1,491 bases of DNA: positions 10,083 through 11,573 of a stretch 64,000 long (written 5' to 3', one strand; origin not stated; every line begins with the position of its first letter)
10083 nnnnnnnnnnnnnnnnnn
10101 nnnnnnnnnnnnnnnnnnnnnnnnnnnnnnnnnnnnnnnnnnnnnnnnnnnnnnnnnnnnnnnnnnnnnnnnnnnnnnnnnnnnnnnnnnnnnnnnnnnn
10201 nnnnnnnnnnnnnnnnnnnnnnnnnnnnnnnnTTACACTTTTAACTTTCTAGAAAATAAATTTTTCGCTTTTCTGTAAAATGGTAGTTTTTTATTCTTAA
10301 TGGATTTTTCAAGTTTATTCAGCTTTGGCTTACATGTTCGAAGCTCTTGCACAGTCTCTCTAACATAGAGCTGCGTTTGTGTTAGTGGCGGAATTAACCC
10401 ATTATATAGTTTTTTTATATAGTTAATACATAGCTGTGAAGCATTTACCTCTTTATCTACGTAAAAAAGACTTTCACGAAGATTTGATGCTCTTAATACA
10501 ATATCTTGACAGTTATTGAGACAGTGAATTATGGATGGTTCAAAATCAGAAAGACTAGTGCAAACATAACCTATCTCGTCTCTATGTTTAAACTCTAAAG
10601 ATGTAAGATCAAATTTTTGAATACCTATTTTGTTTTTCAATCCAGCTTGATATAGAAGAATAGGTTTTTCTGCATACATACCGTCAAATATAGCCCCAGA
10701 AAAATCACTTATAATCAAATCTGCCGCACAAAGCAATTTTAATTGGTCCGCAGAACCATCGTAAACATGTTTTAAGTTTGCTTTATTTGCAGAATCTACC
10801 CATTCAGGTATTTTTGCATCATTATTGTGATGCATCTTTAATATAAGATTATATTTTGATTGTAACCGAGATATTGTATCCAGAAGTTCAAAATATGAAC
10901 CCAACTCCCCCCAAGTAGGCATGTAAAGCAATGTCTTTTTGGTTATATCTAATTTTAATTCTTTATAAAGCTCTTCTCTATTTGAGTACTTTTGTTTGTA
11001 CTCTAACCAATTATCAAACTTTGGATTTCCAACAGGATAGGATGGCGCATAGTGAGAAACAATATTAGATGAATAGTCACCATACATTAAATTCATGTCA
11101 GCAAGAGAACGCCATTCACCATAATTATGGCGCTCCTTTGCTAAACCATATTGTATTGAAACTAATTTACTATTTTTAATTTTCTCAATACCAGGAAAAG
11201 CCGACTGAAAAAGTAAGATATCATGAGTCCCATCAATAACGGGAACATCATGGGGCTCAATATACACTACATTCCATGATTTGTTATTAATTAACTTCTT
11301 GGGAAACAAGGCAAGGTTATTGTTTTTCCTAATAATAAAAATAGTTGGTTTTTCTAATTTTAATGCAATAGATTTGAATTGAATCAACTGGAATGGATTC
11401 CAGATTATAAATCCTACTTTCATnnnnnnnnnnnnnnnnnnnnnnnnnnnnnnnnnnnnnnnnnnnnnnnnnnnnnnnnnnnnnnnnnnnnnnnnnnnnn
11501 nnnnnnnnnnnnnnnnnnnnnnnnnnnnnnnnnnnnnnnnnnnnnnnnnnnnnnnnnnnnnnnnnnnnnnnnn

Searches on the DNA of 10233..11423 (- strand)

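Call 75: search_dna_similar(query=window:10233-11423:-, collection=ecoli_genomes, mode=distant, max_rows=12, rows=spread)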
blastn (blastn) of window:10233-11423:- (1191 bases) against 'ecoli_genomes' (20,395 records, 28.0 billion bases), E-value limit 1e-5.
Records with a match: 60; places in all: 60; records where one place covers at least 80% of the query: 60.
Genomes with a match: 60 of 5426; with a place that covers at least 80% of the query: 60. Places per genome that has any: lowest 1, median 1, highest 1. On chromosomes: 60 places; on plasmids: 0.
Best place of each record, by identity: >=99% 50; 95-99% 10.
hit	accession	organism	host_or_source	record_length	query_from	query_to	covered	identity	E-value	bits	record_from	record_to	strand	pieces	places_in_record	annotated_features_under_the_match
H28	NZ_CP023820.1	Escherichia coli strain 7/2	Homo sapiens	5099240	1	1191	100%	100.0%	0e+0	2149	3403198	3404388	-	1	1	CDP-glycerol glycerophosphotransferase family protein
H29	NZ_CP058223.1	Escherichia coli strain 550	Homo sapiens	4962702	1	1191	100%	100.0%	0e+0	2149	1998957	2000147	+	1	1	CDP-glycerol glycerophosphotransferase family protein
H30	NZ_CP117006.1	Escherichia coli strain MLI108K3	Homo sapiens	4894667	1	1191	100%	100.0%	0e+0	2149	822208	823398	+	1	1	CDP-glycerol glycerophosphotransferase family protein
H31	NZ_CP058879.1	Escherichia coli strain STLEFF_29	Stanley WWTPs_29 WWTPs effluent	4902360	1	1191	100%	100.0%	0e+0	2149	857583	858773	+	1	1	CDP-glycerol glycerophosphotransferase family protein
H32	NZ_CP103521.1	Escherichia coli strain 2779 - blood draw same patient as ...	Homo sapiens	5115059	1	1191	100%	100.0%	0e+0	2149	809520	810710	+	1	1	CDP-glycerol glycerophosphotransferase family protein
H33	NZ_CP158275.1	Escherichia coli strain EC2257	Homo sapiens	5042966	1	1191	100%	100.0%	0e+0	2149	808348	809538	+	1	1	CDP-glycerol glycerophosphotransferase family protein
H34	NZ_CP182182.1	Escherichia coli strain EC19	pig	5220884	1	1191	100%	100.0%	0e+0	2149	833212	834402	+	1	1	CDP-glycerol glycerophosphotransferase family protein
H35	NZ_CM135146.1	Escherichia coli strain 43905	Homo sapiens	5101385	1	1191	100%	100.0%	0e+0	2149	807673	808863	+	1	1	CDP-glycerol glycerophosphotransferase family protein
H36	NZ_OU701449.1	Escherichia coli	Homo sapiens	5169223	1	1191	100%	100.0%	0e+0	2149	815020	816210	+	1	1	CDP-glycerol glycerophosphotransferase family protein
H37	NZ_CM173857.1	Escherichia coli strain 1296KP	Homo sapiens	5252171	1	1191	100%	100.0%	0e+0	2149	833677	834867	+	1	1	CDP-glycerol glycerophosphotransferase family protein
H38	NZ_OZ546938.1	Escherichia coli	Homo sapiens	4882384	1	1191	100%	97.5%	0e+0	2030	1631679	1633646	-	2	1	CDP-glycerol glycerophosphotransferase family protein | IS1-like element IS1B family transposase | hypothetical protein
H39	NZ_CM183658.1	Escherichia coli strain GmF046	Homo sapiens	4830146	1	1191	100%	97.5%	0e+0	2013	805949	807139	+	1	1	CDP-glycerol glycerophosphotransferase family protein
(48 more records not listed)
